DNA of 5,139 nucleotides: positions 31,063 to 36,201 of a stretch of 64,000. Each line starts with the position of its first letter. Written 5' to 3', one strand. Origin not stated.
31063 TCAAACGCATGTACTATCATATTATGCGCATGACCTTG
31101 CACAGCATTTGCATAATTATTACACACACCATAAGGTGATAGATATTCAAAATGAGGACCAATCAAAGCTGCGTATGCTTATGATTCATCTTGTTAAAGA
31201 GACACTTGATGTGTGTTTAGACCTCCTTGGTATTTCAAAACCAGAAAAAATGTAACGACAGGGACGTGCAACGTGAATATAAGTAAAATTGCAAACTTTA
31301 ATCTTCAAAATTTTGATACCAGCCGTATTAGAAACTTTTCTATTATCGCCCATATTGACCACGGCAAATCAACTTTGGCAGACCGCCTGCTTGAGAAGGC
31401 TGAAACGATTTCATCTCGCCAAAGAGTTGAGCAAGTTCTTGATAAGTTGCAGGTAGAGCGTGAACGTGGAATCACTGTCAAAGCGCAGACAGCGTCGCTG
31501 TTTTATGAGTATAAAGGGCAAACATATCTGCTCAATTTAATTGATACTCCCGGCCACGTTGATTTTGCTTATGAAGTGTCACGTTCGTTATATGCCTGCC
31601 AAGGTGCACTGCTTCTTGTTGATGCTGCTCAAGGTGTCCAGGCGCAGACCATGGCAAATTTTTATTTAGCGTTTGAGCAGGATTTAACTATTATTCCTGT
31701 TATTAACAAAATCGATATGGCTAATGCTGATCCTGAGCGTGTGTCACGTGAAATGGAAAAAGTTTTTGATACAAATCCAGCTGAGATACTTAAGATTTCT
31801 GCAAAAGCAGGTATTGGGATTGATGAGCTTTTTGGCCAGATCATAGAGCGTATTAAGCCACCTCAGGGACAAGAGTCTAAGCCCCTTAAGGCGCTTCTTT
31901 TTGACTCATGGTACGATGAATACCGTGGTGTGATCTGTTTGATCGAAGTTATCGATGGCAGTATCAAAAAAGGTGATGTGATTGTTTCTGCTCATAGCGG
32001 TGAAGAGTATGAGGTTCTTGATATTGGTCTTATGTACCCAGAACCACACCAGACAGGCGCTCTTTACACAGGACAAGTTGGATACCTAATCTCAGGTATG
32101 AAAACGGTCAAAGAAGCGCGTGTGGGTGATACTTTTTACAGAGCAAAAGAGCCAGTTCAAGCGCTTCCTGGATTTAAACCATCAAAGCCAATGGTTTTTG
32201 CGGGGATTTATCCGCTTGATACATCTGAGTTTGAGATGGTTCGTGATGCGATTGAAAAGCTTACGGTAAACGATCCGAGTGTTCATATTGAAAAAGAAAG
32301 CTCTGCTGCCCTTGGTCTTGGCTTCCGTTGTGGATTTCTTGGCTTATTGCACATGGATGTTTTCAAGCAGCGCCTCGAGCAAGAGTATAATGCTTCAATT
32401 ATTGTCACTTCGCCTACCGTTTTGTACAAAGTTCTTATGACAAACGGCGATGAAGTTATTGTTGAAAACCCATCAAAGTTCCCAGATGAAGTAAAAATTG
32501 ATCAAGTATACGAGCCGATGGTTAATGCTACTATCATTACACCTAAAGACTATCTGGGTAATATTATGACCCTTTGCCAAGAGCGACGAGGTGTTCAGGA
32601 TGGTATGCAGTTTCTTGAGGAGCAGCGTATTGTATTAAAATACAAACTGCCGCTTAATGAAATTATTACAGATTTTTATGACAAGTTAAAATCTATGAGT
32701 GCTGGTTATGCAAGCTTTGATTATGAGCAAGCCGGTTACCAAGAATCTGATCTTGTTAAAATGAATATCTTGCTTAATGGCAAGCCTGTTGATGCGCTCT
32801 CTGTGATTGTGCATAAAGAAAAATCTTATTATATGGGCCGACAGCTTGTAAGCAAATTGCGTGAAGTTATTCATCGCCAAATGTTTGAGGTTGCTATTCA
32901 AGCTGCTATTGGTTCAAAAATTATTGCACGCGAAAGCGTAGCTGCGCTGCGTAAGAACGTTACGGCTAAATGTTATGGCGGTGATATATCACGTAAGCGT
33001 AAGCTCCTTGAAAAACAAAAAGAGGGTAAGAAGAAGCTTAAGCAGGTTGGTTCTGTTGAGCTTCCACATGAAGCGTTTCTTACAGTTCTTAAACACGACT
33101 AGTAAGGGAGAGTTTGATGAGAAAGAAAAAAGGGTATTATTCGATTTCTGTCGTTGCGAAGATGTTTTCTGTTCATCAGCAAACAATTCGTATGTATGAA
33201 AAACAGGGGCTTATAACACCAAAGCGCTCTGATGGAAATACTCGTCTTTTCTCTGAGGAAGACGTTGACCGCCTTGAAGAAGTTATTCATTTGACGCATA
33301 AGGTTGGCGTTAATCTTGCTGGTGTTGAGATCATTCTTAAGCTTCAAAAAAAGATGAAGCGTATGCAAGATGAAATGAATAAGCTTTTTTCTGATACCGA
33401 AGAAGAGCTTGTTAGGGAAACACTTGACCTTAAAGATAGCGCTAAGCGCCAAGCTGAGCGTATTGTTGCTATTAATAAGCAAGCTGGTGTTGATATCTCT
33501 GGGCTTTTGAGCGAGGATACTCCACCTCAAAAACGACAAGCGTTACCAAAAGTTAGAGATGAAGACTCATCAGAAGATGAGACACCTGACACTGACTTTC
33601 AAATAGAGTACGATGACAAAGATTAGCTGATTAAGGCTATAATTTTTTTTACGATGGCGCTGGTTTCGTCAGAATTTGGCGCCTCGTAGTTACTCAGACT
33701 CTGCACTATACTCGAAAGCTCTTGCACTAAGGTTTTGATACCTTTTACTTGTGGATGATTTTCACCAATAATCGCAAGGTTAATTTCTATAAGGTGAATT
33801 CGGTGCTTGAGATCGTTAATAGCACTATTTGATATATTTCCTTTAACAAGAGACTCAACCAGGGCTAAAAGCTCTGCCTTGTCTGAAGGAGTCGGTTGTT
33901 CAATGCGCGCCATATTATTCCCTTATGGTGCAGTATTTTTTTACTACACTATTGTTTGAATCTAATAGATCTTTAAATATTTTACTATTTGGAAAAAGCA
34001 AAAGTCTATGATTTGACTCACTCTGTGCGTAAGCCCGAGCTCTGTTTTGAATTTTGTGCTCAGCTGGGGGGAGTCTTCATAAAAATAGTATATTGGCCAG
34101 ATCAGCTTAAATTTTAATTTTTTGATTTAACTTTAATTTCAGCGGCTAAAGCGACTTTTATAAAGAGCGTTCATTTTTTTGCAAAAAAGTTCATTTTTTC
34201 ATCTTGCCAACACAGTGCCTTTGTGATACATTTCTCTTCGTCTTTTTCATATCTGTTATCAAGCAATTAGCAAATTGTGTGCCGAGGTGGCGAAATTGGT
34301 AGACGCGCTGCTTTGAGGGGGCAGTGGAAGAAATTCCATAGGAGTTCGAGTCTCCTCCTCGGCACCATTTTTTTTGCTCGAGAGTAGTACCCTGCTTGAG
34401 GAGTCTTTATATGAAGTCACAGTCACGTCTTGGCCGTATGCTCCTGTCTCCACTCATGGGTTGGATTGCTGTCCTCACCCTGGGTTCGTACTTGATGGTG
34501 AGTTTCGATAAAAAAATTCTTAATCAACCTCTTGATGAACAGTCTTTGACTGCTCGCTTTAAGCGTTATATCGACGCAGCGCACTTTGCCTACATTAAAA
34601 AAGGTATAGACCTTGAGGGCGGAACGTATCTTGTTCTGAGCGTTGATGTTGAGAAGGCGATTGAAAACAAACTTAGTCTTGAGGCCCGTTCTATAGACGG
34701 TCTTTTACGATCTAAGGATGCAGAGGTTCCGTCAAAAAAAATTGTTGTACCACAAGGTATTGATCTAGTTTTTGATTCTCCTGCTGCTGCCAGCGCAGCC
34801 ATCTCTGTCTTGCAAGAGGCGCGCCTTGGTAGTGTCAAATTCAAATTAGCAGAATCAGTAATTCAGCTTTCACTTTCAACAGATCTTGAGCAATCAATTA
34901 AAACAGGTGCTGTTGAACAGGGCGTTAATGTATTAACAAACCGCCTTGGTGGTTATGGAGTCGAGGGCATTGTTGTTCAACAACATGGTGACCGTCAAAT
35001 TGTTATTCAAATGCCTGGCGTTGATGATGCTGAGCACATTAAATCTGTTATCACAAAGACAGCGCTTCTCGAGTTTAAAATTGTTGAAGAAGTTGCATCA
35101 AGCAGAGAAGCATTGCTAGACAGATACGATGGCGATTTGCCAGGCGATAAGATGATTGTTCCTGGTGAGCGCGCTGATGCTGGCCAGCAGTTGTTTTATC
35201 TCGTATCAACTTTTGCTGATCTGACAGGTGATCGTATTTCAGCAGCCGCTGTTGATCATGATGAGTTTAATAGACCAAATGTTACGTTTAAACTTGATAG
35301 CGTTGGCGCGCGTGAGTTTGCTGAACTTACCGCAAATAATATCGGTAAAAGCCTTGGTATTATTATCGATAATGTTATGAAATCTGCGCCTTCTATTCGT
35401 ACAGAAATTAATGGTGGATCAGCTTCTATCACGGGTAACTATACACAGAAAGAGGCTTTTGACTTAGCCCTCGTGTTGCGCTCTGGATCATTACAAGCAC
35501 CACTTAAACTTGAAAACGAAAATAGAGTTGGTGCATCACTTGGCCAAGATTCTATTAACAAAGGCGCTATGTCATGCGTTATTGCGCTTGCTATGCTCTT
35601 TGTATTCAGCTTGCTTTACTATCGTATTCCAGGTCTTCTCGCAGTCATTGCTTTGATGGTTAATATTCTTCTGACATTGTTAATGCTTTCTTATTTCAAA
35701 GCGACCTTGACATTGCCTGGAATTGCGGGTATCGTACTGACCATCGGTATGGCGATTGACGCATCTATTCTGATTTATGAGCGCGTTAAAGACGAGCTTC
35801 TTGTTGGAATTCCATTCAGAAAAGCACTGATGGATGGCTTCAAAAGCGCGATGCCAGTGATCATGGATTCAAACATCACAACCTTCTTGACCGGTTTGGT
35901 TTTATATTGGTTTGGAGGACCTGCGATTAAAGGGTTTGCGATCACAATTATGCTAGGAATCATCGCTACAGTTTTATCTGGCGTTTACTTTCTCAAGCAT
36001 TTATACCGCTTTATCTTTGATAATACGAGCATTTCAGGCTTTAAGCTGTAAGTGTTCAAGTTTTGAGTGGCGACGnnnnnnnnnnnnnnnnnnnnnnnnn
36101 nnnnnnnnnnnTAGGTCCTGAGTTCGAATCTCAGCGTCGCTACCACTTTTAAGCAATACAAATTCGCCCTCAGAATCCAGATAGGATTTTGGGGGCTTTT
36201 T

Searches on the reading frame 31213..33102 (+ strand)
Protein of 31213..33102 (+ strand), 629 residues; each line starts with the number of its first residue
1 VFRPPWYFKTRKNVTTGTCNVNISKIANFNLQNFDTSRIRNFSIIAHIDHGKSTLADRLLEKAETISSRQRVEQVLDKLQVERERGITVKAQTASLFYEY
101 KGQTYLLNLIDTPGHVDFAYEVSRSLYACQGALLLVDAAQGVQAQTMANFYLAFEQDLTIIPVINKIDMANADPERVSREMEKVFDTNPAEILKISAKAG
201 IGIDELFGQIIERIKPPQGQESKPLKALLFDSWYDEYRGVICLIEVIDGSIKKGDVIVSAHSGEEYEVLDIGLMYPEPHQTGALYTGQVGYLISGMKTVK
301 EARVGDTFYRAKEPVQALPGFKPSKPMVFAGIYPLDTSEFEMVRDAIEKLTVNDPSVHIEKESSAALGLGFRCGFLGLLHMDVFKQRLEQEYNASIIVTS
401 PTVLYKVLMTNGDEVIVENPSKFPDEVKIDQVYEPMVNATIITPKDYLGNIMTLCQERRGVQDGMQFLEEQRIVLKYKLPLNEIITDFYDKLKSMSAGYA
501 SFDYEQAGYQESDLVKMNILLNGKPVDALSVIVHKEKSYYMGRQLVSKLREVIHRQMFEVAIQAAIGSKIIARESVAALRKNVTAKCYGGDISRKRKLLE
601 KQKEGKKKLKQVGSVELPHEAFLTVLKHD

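Call 20: search_protein_families(library=ncbifam, proteins=[window:31213-33102:+], max_evalue=1e-10)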
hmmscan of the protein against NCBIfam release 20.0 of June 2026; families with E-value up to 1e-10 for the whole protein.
window:31213-33102:+ (629 aa): 30 families (the best 25 are shown)
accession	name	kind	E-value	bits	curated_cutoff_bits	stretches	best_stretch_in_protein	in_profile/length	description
TIGR01393.1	lepA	equivalog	1.2e-274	912.3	533.9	1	38-629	2-595/595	translation elongation factor 4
TIGR01394.1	TypA_BipA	equivalog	4.5e-56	190.3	757.3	1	39-510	1-469/594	translational GTPase TypA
NF009381.0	PRK12740.1-5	subfamily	1.2e-55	189.2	583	2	33-189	3-158/692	elongation factor G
TIGR00484.1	EF-G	equivalog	2.8e-53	181.1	659.4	1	33-214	4-179/691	elongation factor G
TIGR00490.1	aEF-2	equivalog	3e-51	174.4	738.45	1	33-181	13-162/720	elongation factor EF-2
NF012153.1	tet_protect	equivalog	2.1e-48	165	775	2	41-183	2-143/614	tetracycline resistance ribosomal protection protein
NF009891.0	PRK13351.1-1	equivalog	1.8e-37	129.3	597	1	33-187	3-156/681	elongation factor G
NF033148.1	tet_protect_M_W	exception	2e-36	125.5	1100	1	38-183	2-146/639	TetM/TetW/TetO/TetS family tetracycline resistance ribosomal protection protein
NF001964.0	PRK00741.1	equivalog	3.3e-35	121.5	473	1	36-192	9-168/529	peptide chain release factor 3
NF058620.1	EFG2_Bacteroid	exception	9e-35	120.2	1000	1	32-205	2-173/717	elongation factor G2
NF007583.0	PRK10218.1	equivalog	3e-32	111.4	1260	1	38-498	4-461/607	ribosome-dependent GTPase TypA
NF009377.1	PRK12740.1-1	equivalog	6.4e-31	107.5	890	1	35-189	9-164/700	elongation factor G-like protein EF-G2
NF000120.3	47473_otr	exception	1.2e-30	106.7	900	1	41-184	4-146/608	tetracycline resistance ribosomal protection protein Otr(A)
NF012154.0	tet_protect_Q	exception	3.6e-29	101.6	1425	1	39-179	3-142/638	tetracycline resistance ribosomal protection protein Tet(Q)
NF012155.1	tet_protect_M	exception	1e-28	100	1420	1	38-181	2-144/639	tetracycline resistance ribosomal protection protein Tet(M)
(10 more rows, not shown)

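Call 22: find_related_loci(query=window:31213-33102:+, collection=genome_contigs, flank=1000)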
Query window:31213-33102:+ (629 aa) in genome_contigs; peptide patterns used: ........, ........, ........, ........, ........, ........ (x = any residue, [..] = any of these).
206 stretches matched a pattern; 180 encode a relative of the query (tblastn E <= 1e-3); the best 80 are kept; 80 distinct loci.
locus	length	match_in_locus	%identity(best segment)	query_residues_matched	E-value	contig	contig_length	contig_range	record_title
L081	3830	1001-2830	84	20-629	0e+0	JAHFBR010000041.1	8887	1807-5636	MAG: bacterium isolate nzgw202 NODE_9031_length_8888_cov_2.840196, whole genome shotgun sequence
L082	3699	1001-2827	83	21-629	0e+0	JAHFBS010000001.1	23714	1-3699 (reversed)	MAG: bacterium isolate nzgw203 NODE_3418_length_23715_cov_2.458294, whole genome shotgun sequence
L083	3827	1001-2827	82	21-629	0e+0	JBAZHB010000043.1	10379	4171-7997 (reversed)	MAG: Candidatus Babeliales bacterium isolate SO_2017_LW3_6 NODE_20151_length_10379_cov_1.472005_LW162_2017, whole genome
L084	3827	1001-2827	81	21-629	0e+0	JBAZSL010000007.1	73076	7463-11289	MAG: Candidatus Babeliales bacterium isolate SO_2017_GW1_172 NODE_2111_length_73076_cov_1.469191_OW334_2017, whole genom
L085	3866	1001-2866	80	14-629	0e+0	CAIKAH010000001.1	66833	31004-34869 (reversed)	uncultured bacterium isolate LaPlata_bin-3921 genome assembly, contig: bin-3921:01/57, whole genome shotgun sequence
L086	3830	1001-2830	81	20-629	0e+0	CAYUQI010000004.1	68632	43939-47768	MAG TPA_asm: uncultured Pseudomonadota bacterium isolate SRP278314_co1_354 genome assembly, contig: NODE_523_length_6863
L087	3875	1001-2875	78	6-629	0e+0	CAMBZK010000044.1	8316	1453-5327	MAG: candidate division TM6 bacterium UASB124 isolate LH-02apr19-240 genome assembly, contig: LH-02apr19-C20842, whole g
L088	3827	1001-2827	80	21-629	0e+0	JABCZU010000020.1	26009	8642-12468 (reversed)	MAG: Candidatus Dependentiae bacterium isolate BWOrgControl_Nextera66_MAG2 3300020618.a:Ga0206858_1082, whole genome sho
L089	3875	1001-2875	78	6-629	0e+0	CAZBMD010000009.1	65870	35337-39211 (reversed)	MAG TPA_asm: uncultured Pseudomonadota bacterium isolate SRP286056_co2_83 genome assembly, contig: NODE_425_length_65870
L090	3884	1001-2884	76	1-629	0e+0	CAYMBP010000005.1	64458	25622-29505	MAG TPA_asm: uncultured Pseudomonadota bacterium isolate SRP342821_co1_8 genome assembly, contig: NODE_296_length_64458_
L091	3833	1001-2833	78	19-629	0e+0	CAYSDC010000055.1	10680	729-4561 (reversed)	MAG TPA_asm: uncultured Pseudomonadota bacterium isolate SRP285395_co2_342 genome assembly, contig: NODE_9610_length_106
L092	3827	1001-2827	78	21-629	0e+0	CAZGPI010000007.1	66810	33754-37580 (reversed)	MAG TPA_asm: uncultured Pseudomonadota bacterium isolate SRP272421_co3_350 genome assembly, contig: NODE_444_length_6681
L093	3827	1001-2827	78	21-629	0e+0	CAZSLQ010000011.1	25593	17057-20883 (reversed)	MAG TPA_asm: uncultured Pseudomonadota bacterium isolate SRP239243_co2_377 genome assembly, contig: NODE_2951_length_255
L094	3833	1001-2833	77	19-629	0e+0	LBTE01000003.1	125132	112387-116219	MAG: candidate division TM6 bacterium GW2011_GWF2_37_49 US49_C0003, whole genome shotgun sequence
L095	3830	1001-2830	78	21-629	0e+0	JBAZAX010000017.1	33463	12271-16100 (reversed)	MAG: Candidatus Babeliales bacterium isolate SO_2017_GW1_1 NODE_5774_length_33463_cov_1.156317_OW334_2017, whole genome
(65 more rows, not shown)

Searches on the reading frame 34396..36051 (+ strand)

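Call 20: search_protein_families(library=ncbifam, proteins=[window:34396-36051:+], max_evalue=1e-10)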
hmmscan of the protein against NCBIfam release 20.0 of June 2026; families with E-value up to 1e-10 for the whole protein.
window:34396-36051:+ (551 aa): 17 families
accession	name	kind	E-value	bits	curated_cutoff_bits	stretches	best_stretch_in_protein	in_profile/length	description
TIGR01129.1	secD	equivalog_domain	1.4e-120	403.1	244.4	1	70-536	2-396/397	protein translocase subunit SecD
NF009583.0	PRK13024.1-3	subfamily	8.3e-112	374.6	721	1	62-543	36-434/755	protein translocase subunit SecDF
NF009585.0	PRK13024.1-5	equivalog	8.7e-107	358.3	1037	2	273-541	380-648/993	protein translocase subunit SecDF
NF011315.0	PRK14726.1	equivalog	8.6e-94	315.2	1249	1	67-537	45-521/855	protein translocase subunit SecDF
NF009545.0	PRK12933.1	equivalog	1.7e-79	267.9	728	1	58-542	117-595/604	protein translocase subunit SecD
TIGR00916.1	2A0604s01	subfamily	1.5e-70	237.4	148.6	1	300-528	1-229/231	SecD/SecF family protein translocase subunit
NF009580.0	PRK13023.1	equivalog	2.8e-59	201.1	1153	1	171-535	84-442/775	protein translocase subunit SecDF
NF009584.0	PRK13024.1-4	equivalog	1.8e-57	195.2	1171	1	329-540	197-412/759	protein translocase subunit SecDF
NF009581.0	PRK13024.1-1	equivalog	4.7e-56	190.3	1058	1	329-538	199-408/752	protein translocase subunit SecDF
NF009540.0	PRK12911.1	equivalog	2.1e-45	154.6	1878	1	313-541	835-1062/1403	bifunctional preprotein translocase subunit SecD/SecF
NF006218.0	PRK08343.1-4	subfamily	1.9e-35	122.5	383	1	276-526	118-374/392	preprotein translocase subunit SecD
NF009582.0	PRK13024.1-2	equivalog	4.5e-35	120.9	723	1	313-541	260-488/859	protein translocase subunit SecDF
NF046001.1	SecDF_plasm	equivalog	1.9e-22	79.2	500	1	334-545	297-508/878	protein translocase subunit SecDF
TIGR00966.2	transloc_SecF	equivalog_domain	2.2e-20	73.3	160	1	364-537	106-276/279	protein translocase subunit SecF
NF006216.0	PRK08343.1-2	equivalog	4.7e-20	71.9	519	1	332-527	291-488/506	preprotein translocase subunit SecD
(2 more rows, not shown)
